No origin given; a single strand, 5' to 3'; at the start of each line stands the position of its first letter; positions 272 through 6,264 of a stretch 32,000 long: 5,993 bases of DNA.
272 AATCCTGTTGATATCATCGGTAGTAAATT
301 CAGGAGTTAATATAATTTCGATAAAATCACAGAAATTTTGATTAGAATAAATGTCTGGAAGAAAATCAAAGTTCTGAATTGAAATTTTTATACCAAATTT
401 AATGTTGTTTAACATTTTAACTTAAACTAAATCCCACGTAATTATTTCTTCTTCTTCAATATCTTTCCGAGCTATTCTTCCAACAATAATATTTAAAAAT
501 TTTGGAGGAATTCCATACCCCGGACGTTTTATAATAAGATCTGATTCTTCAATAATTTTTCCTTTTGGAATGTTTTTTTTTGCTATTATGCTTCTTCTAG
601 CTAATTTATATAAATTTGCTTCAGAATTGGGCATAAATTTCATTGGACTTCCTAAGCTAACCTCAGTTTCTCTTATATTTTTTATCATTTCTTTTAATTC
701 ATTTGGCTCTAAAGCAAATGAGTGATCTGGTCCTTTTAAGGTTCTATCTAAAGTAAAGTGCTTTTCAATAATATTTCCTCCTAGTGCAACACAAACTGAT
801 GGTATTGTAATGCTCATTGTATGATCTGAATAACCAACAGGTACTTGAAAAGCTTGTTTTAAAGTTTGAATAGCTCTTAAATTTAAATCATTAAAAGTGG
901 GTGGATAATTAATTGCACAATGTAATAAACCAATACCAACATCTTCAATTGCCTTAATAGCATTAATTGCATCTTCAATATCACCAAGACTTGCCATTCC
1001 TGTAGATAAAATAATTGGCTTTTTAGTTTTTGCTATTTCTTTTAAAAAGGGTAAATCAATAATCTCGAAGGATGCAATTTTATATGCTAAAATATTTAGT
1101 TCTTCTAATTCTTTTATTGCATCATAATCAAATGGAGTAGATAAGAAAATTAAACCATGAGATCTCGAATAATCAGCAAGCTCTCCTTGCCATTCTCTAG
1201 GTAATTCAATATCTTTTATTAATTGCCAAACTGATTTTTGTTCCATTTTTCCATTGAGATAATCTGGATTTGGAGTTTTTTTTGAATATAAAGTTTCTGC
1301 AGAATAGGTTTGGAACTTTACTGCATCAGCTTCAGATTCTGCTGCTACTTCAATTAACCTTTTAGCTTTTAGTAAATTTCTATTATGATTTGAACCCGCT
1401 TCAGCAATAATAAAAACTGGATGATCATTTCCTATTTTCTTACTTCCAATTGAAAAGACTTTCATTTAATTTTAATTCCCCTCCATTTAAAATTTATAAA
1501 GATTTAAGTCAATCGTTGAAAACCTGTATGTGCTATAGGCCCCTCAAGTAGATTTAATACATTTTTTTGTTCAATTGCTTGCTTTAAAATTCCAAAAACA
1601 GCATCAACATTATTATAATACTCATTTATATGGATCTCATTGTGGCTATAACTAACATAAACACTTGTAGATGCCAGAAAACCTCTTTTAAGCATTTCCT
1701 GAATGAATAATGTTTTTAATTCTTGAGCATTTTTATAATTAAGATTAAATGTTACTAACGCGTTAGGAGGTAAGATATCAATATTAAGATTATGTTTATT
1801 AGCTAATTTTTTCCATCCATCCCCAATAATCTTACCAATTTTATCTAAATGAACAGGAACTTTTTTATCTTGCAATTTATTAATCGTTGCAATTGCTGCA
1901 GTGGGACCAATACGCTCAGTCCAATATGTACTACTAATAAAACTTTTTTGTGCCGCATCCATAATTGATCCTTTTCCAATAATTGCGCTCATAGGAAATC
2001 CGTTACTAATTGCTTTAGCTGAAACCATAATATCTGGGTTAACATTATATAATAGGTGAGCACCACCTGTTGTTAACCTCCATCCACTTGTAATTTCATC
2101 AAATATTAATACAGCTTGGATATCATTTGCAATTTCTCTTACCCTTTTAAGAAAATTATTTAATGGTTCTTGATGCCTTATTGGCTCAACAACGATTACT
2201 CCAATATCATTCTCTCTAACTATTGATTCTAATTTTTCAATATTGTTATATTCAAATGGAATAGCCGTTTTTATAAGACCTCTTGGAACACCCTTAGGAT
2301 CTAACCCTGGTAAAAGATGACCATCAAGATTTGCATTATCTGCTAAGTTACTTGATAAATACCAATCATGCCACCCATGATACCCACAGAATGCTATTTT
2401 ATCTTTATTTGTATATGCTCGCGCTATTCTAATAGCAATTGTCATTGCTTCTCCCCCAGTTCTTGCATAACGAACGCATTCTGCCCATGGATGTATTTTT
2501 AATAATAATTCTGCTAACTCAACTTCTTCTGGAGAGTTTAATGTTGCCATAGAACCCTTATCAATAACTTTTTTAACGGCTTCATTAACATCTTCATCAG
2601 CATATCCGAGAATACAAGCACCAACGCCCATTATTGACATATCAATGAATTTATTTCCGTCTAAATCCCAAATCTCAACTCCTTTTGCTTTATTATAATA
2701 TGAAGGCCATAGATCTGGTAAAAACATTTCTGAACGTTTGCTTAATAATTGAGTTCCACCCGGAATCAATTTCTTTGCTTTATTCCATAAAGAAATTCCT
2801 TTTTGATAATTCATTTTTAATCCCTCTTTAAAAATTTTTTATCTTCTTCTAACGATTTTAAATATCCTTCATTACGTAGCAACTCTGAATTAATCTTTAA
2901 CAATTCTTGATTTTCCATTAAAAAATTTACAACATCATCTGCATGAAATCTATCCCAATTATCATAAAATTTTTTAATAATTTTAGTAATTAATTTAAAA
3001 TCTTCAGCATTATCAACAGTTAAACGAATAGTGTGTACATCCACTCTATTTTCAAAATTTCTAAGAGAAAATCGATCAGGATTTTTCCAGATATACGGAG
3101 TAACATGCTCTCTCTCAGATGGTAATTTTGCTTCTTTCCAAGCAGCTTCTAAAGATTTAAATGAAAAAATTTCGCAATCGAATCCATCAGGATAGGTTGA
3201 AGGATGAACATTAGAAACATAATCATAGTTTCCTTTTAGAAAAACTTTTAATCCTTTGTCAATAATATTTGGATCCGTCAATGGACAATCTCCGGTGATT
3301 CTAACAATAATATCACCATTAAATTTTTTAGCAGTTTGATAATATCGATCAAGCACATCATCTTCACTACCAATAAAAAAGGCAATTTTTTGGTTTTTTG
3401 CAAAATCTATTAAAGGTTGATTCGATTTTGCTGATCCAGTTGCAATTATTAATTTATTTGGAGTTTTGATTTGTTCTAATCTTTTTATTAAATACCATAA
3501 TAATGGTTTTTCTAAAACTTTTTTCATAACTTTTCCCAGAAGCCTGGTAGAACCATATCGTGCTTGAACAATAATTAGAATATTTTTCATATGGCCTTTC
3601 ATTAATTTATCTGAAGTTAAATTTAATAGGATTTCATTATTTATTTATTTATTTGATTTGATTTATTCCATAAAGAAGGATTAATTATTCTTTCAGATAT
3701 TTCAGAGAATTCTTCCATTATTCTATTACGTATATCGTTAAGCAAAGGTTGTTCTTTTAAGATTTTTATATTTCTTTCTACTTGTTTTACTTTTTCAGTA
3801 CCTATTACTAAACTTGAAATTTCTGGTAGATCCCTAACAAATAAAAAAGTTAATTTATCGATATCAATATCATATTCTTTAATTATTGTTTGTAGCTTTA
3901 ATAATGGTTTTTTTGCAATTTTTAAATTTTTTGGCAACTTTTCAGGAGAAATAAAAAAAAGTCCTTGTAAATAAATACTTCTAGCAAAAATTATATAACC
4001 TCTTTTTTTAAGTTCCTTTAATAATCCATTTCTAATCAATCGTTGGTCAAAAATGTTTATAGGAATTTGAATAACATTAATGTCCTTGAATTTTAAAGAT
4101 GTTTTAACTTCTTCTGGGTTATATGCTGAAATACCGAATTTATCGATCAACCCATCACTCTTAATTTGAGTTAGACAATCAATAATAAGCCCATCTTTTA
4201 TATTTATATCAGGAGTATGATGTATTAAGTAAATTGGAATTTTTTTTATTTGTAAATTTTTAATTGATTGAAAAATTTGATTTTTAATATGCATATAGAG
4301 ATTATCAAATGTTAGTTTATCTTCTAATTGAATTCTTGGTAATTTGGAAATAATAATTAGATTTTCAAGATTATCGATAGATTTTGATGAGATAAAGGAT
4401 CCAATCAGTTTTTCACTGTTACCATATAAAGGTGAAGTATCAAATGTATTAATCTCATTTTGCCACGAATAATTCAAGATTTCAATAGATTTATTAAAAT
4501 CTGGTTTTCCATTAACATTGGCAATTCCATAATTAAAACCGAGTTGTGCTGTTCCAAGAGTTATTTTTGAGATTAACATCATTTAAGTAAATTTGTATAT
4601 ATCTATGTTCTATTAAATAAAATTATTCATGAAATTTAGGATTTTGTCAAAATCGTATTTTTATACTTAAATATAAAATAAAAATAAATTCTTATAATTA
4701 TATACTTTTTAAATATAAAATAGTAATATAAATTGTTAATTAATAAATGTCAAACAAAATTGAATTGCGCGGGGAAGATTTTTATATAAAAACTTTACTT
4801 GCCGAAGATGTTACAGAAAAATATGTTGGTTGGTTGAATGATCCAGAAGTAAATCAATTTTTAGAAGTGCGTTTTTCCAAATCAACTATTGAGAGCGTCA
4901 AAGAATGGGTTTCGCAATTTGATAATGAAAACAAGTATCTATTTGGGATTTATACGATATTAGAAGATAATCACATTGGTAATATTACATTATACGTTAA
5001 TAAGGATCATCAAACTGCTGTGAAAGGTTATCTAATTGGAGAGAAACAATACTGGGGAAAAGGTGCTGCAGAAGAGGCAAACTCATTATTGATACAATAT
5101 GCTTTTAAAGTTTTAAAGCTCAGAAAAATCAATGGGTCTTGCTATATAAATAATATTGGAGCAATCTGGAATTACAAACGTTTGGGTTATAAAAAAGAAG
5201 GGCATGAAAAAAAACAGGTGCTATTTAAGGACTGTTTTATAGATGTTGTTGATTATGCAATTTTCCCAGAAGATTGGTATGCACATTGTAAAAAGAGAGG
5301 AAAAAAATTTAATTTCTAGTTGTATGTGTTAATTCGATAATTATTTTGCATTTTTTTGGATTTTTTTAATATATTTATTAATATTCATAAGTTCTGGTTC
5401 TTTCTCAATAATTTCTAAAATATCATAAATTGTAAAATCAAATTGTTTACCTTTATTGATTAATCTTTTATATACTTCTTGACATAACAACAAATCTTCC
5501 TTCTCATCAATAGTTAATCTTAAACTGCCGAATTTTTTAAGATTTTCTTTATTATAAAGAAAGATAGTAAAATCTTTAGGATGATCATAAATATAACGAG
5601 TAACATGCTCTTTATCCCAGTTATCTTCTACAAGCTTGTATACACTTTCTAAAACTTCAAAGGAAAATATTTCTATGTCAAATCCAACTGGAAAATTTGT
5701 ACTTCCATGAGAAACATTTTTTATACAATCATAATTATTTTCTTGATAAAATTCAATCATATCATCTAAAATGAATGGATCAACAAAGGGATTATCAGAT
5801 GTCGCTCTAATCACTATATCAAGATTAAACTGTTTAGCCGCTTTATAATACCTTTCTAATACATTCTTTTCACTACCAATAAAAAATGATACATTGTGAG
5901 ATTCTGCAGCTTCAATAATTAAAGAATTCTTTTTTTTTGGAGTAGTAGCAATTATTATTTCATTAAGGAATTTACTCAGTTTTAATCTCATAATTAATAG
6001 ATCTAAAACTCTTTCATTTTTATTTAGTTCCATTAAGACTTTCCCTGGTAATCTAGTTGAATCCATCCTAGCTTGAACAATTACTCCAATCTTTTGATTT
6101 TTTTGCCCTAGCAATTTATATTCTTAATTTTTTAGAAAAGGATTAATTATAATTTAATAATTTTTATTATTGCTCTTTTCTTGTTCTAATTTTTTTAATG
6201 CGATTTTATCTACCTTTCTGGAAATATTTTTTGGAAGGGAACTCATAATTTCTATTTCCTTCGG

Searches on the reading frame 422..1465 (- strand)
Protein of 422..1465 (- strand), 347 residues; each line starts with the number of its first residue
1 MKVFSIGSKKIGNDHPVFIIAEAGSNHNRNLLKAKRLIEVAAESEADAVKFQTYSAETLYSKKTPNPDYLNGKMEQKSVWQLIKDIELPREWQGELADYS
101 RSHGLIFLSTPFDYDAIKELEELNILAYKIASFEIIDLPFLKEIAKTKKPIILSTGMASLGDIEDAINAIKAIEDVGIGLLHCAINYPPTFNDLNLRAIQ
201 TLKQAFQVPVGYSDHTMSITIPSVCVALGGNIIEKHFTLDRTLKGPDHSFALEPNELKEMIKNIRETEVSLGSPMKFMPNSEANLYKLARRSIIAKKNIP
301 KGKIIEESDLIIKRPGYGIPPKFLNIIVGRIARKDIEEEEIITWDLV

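Call 3: search_protein_families(library=pfam, proteins=[window:422-1465:-], max_evalue=0.01)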
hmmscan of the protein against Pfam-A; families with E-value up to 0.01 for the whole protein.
window:422-1465:- (347 aa): 2 families
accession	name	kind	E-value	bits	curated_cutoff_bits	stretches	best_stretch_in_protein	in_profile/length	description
PF03102.20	NeuB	-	1.3e-89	300.3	22.1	1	37-274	1-239/241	NeuB family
PF08666.17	SAF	-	3e-12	47.3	21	1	290-346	1-61/63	SAF domain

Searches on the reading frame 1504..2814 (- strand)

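Call 3: search_protein_families(library=pfam, proteins=[window:1504-2814:-], max_evalue=0.01)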
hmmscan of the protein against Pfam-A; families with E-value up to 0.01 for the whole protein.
window:1504-2814:- (436 aa): 1 family
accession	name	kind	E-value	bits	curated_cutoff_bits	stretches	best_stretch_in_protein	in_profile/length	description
PF00202.27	Aminotran_3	-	6.1e-43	147.5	30.5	1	39-380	12-370/403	Aminotransferase class-III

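Call 6: search_protein_families(library=ncbifam, proteins=[window:1504-2814:-], max_evalue=0.01)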
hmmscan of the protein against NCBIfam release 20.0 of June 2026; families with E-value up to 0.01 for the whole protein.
window:1504-2814:- (436 aa): 69 families (the best 25 are shown)
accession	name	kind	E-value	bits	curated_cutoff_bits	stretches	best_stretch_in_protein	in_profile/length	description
NF004856.0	PRK06209.1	equivalog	5.9e-77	259.1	486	1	3-434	8-439/450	glutamate-1-semialdehyde 2,1-aminomutase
NF041362.1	GntE_guanitoxin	equivalog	8.2e-67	225.6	525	1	2-362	4-373/426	guanitoxin biosynthesis PLP-dependent transaminase GntE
NF000818.0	PRK00062.1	subfamily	7e-64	216.1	398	1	2-408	2-425/429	glutamate-1-semialdehyde 2,1-aminomutase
TIGR00713.1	hemL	equivalog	1.3e-63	215.1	527.3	1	8-406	4-419/423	glutamate-1-semialdehyde 2,1-aminomutase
NF009055.0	PRK12389.1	equivalog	6.2e-51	173.4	637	1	1-411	1-429/431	glutamate-1-semialdehyde 2,1-aminomutase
NF005993.0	PRK08117.1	subfamily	3.3e-37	128.1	574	2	195-364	199-373/433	aspartate aminotransferase family protein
NF004426.0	PRK05769.1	equivalog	5.4e-36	124.3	552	2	192-380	208-404/441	acetyl ornithine aminotransferase family protein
TIGR00707.1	argD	subfamily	2.6e-35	122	410.05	2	188-380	156-347/381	acetylornithine/succinylornithine family transaminase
NF004714.0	PRK06058.1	subfamily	5e-34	117.7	639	2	191-365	211-390/447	4-aminobutyrate--2-oxoglutarate transaminase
NF006228.0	PRK08360.1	equivalog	4.7e-33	114.5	608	2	193-347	194-353/443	aspartate aminotransferase family protein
TIGR00700.1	GABAtrnsam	equivalog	3.7e-32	111.5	506.65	2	199-366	193-365/420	4-aminobutyrate--2-oxoglutarate transaminase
NF049939.1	HyAminethphonNHLyPbfA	equivalog_domain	5.4e-31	107.5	525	1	41-363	48-384/442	(R)-1-hydroxy-2-aminoethylphosphonate ammonia-lyase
NF004755.0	PRK06082.1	equivalog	9.4e-31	106.7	467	1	39-359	57-390/459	aspartate aminotransferase family protein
NF005376.0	PRK06918.1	equivalog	1.8e-30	105.8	676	2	196-359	212-380/451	4-aminobutyrate--2-oxoglutarate transaminase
NF001864.0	PRK00615.1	equivalog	2.1e-30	105.7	706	1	6-329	7-334/433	glutamate-1-semialdehyde aminotransferase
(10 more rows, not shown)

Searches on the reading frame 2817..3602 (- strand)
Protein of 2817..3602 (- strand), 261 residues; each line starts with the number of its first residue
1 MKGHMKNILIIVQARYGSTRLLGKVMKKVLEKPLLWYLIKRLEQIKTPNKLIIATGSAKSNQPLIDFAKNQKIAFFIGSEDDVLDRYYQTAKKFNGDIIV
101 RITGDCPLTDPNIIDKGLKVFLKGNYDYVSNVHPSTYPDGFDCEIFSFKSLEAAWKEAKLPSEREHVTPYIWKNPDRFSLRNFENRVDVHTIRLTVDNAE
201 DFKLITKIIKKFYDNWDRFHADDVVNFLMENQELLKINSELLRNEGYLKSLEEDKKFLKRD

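Call 3: search_protein_families(library=pfam, proteins=[window:2817-3602:-], max_evalue=0.01)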
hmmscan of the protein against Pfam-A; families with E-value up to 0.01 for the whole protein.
window:2817-3602:- (261 aa): 1 family
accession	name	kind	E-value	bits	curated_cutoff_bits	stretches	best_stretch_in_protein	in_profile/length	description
PF02348.25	CTP_transf_3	-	1.6e-28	100.5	22.6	1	10-206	2-195/217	Cytidylyltransferase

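Call 6: search_protein_families(library=ncbifam, proteins=[window:2817-3602:-], max_evalue=0.01)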
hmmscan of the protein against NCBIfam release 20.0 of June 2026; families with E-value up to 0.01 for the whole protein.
window:2817-3602:- (261 aa): 8 families
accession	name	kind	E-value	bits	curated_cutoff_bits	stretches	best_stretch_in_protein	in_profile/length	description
NF003952.0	PRK05450.1-5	subfamily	1e-16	60.8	193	1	7-124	2-119/250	3-deoxy-manno-octulosonate cytidylyltransferase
NF009905.0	PRK13368.1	subfamily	5.9e-15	55.3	255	1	7-131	2-124/243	3-deoxy-manno-octulosonate cytidylyltransferase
NF003950.0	PRK05450.1-3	subfamily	1.8e-10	40.6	234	1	7-121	2-117/248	3-deoxy-manno-octulosonate cytidylyltransferase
NF003948.0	PRK05450.1-1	equivalog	3.6e-09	36.2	281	1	6-130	4-129/248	3-deoxy-manno-octulosonate cytidylyltransferase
TIGR04321.1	spiroSPASM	subfamily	2.6e-07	29.7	250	1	32-236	22-227/510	spiro-SPASM protein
TIGR00466.1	kdsB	equivalog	1.2e-06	28.1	155.2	1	8-119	3-114/241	3-deoxy-manno-octulosonate cytidylyltransferase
TIGR03584.1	PseF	equivalog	0.0002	21.1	205.7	1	10-137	2-136/222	pseudaminic acid cytidylyltransferase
NF001457.0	PRK00317.1-3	equivalog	0.0073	15.8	164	0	15-115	14-107/200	molybdenum cofactor guanylyltransferase MobA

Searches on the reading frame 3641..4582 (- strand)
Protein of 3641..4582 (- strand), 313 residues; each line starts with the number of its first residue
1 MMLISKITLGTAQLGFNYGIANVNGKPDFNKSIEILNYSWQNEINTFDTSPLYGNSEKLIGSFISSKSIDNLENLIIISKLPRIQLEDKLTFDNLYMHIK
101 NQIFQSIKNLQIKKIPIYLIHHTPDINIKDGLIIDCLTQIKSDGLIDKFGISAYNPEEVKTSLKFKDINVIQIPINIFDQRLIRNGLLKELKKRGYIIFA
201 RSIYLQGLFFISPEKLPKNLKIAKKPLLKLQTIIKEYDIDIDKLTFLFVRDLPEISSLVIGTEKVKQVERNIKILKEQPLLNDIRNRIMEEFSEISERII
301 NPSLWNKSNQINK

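Call 3: search_protein_families(library=pfam, proteins=[window:3641-4582:-], max_evalue=0.01)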
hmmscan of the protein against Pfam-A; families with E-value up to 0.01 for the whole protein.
window:3641-4582:- (313 aa): 1 family
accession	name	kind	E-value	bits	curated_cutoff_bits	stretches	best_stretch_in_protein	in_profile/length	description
PF00248.27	Aldo_ket_red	-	3.1e-29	102.4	24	1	6-280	1-278/291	Aldo/keto reductase family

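Call 6: search_protein_families(library=ncbifam, proteins=[window:3641-4582:-], max_evalue=0.01)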
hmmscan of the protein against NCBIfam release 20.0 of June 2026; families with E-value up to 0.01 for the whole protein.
window:3641-4582:- (313 aa): 7 families
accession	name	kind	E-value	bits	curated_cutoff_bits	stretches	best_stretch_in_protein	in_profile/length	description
NF011432.0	PRK14863.1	equivalog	1.2e-22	80.8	244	1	4-263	5-253/292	bifunctional regulator KidO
NF049922.1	MethglyxlRedYdjG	equivalog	3.8e-17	62.3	550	1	3-277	12-307/326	NADH-dependent methylglyoxal reductase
NF007695.0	PRK10376.1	subfamily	3e-05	23.2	280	1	6-180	19-193/290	oxidoreductase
NF008377.0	PRK11172.1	equivalog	8.2e-05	21.9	327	1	45-164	31-141/267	2,5-didehydrogluconate reductase DkgB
TIGR01293.1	Kv_beta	subfamily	0.00011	21.3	365.4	1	30-160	31-160/319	voltage-dependent potassium channel subunit beta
NF008598.0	PRK11565.1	equivalog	0.00074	18.7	425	1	45-164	43-150/275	2,5-didehydrogluconate reductase DkgA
NF007912.0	PRK10625.1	equivalog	0.00087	18.8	415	0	229-277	276-324/346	NADP(H)-dependent aldo-keto reductase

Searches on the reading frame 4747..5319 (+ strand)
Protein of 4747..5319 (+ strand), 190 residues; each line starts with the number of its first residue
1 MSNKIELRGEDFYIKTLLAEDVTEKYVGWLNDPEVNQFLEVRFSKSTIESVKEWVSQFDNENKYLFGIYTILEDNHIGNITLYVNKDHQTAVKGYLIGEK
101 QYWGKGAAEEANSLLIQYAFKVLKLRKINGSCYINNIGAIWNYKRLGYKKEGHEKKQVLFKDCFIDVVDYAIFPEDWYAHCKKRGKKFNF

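Call 3: search_protein_families(library=pfam, proteins=[window:4747-5319:+], max_evalue=0.01)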
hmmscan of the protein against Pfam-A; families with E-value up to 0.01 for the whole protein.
window:4747-5319:+ (190 aa): 5 families
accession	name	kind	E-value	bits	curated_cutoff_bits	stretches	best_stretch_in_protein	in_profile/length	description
PF13302.13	Acetyltransf_3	-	1.7e-17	64.8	25.4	1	19-149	9-138/138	Acetyltransferase (GNAT) domain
PF13420.13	Acetyltransf_4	-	8.9e-13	49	24.3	1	15-162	2-148/155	Acetyltransferase (GNAT) domain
PF13523.12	Acetyltransf_8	-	2.5e-05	24.4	27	1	27-152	10-141/145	Acetyltransferase (GNAT) domain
PF00583.31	Acetyltransf_1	-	3.3e-05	24.6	20.7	1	50-148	23-116/116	Acetyltransferase (GNAT) family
PF21513.2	SidD_C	-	0.0029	17.9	27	0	11-52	87-128/161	SidD, C-terminal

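Call 6: search_protein_families(library=ncbifam, proteins=[window:4747-5319:+], max_evalue=0.01)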
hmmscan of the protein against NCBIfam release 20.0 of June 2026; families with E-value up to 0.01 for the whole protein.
window:4747-5319:+ (190 aa): 11 families
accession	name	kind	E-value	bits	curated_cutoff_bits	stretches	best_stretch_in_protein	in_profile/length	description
NF011709.0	PRK15130.1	equivalog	4.6e-09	36.4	218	1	76-187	68-179/186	spermidine N1-acetyltransferase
TIGR03585.1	PseH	equivalog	3.2e-07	30.6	93.1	1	20-168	8-153/156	UDP-4-amino-4,6-dideoxy-N-acetyl-beta-L-altrosamine N-acetyltransferase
NF033693.0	AAC_6p_Ie_fam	exception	3.8e-05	23.9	340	1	6-150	2-155/179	AAC(6')-Ie family aminoglycoside N-acetyltransferase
NF008072.0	PRK10809.1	equivalog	3.9e-05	23.5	190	1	63-178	75-191/194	ribosomal protein S5-alanine N-acetyltransferase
NF040702.1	ileS_w_GNAT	exception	0.00013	19.7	1999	1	6-122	281-393/1100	isoleucine--tRNA ligase, N-acetyltransferase domain-containing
NF007527.0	PRK10140.1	equivalog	0.00018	21.4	236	1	69-167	55-155/162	N-acetyltransferase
NF000507.1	AAC_6p_Ie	exception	0.0004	20.4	450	1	11-163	7-172/201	aminoglycoside N-acetyltransferase AAC(6')-Ie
NF033151.0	AAC_6p_A10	exception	0.00084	19.4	400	0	26-163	21-171/178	AAC(6')-I family aminoglycoside 6'-N-acetyltransferase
NF000016.1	AAC_6p_Im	exception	0.0024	18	350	0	24-150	18-154/178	aminoglycoside N-acetyltransferase AAC(6')-Im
NF000431.1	AAC_6p_Ian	exception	0.0025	17.3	400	0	26-165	21-172/190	aminoglycoside N-acetyltransferase AAC(6')-Ian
NF007539.0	PRK10151.1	equivalog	0.0049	16.5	184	1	45-171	49-173/179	50S ribosomal protein L7/L12-serine acetyltransferase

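Call 69: find_related_loci(query=window:4747-5319:+, collection=genome_contigs, flank=8000)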
Query window:4747-5319:+ (190 aa) in genome_contigs; peptide patterns used: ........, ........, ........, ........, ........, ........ (x = any residue, [..] = any of these).
61 stretches matched a pattern; 16 encode a relative of the query (tblastn E <= 1e-3); 16 distinct loci.
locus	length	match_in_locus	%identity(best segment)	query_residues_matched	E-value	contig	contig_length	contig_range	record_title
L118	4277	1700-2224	38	7-179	1e-35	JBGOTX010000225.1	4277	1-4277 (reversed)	MAG: Candidatus Zixiibacteriota bacterium isolate OBJ_0618_7090110_152 k141_9554809_length_4277_cov_12.9052, whole genom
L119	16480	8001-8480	34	20-180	2e-22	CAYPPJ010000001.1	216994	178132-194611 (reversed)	MAG TPA_asm: uncultured Candidatus Saccharibacteria bacterium isolate SRP278252_co2_123 genome assembly, contig: NODE_48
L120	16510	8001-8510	32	7-177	1e-20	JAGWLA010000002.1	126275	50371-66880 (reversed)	MAG: Patescibacteria group bacterium isolate REEB174 contig-150_89, whole genome shotgun sequence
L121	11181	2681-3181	29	9-176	4e-17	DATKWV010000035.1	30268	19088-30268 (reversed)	MAG TPA_asm: Sedimentisphaerales bacterium isolate SMAG_U14173 k141_29893, whole genome shotgun sequence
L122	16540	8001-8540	28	1-179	2e-15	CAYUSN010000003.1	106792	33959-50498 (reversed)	MAG TPA_asm: uncultured Candidatus Saccharibacteria bacterium isolate SRP323723_co1_13 genome assembly, contig: NODE_160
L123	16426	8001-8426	34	1-149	3e-14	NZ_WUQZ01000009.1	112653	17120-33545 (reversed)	Sphingobacterium composti Ten et al. 2007 non Yoo et al. 2007 strain KCTC 12578 scaffold_9, whole genome shotgun sequenc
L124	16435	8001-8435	32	29-170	4e-14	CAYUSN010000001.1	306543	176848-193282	MAG TPA_asm: uncultured Candidatus Saccharibacteria bacterium isolate SRP323723_co1_13 genome assembly, contig: NODE_12_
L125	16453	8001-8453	30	29-177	1e-13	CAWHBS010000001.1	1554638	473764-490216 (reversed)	MAG: uncultured bacterium isolate MFD02840.bin.2.207 genome assembly, contig: contig_10168, whole genome shotgun sequenc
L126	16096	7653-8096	30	29-173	1e-13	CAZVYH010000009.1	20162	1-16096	MAG TPA_asm: uncultured Candidatus Saccharibacteria bacterium isolate SRP173033_co2_252 genome assembly, contig: NODE_10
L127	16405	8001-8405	34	14-148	5e-13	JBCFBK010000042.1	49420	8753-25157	MAG: Prolixibacteraceae bacterium isolate concoct.bin.21 NODE_360_length_49420_cov_3.131991, whole genome shotgun sequen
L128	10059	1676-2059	31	26-160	6e-8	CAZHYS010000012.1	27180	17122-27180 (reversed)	MAG TPA_asm: uncultured Gammaproteobacteria bacterium isolate SRP263991_co7_334 genome assembly, contig: NODE_2490_lengt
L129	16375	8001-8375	28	22-151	8e-8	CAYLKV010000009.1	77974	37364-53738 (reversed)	MAG TPA_asm: uncultured Proteiniphilum sp. isolate SRP192927_co4_427 genome assembly, contig: NODE_323_length_77974_cov_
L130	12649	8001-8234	39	71-150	5e-7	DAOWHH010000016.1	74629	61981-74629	MAG TPA_asm: bacterium isolate CSMAG_2012 CSMAG_2012_k141_150660_length_74629_cov_16.1518, whole genome shotgun sequence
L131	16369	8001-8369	29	24-151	5e-6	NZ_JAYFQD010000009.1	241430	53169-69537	MAG: Proteiniphilum sp. isolate CA_158 c_CA_000000032289, whole genome shotgun sequence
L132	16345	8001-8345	30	29-148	2e-5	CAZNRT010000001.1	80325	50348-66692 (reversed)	MAG TPA_asm: uncultured Proteiniphilum sp. isolate SRP294416_co3_860 genome assembly, contig: NODE_195_length_80325_cov_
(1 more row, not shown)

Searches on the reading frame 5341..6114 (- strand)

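Call 3: search_protein_families(library=pfam, proteins=[window:5341-6114:-], max_evalue=0.01)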
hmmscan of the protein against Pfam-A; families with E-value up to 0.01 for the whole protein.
window:5341-6114:- (257 aa): 2 families
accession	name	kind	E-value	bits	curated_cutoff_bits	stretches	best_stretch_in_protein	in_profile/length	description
PF02348.25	CTP_transf_3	-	8e-28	98.2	22.6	1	11-207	2-198/217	Cytidylyltransferase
PF12804.13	NTP_transf_3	-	0.0052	17.4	27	1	19-161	14-144/160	MobA-like NTP transferase domain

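Call 6: search_protein_families(library=ncbifam, proteins=[window:5341-6114:-], max_evalue=0.01)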
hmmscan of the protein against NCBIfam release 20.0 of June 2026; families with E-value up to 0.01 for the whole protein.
window:5341-6114:- (257 aa): 7 families
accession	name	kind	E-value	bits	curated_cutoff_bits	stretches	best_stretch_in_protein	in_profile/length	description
NF009905.0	PRK13368.1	subfamily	2.1e-15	56.7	255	1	8-136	2-127/243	3-deoxy-manno-octulosonate cytidylyltransferase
NF003952.0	PRK05450.1-5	subfamily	1.9e-14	53.5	193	1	8-130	2-124/250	3-deoxy-manno-octulosonate cytidylyltransferase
NF003950.0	PRK05450.1-3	subfamily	5.1e-09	35.8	234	1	10-127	4-121/248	3-deoxy-manno-octulosonate cytidylyltransferase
NF003948.0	PRK05450.1-1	equivalog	3.6e-08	32.9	281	1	6-131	3-128/248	3-deoxy-manno-octulosonate cytidylyltransferase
TIGR00466.1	kdsB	equivalog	2.3e-05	23.9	155.2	1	11-126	5-119/241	3-deoxy-manno-octulosonate cytidylyltransferase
NF001457.0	PRK00317.1-3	equivalog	0.00017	21.1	164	1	25-140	19-131/200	molybdenum cofactor guanylyltransferase MobA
TIGR03310.1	matur_MocA_YgfJ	equivalog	0.002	18.1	186.45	1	11-150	2-142/188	molybdenum cofactor cytidylyltransferase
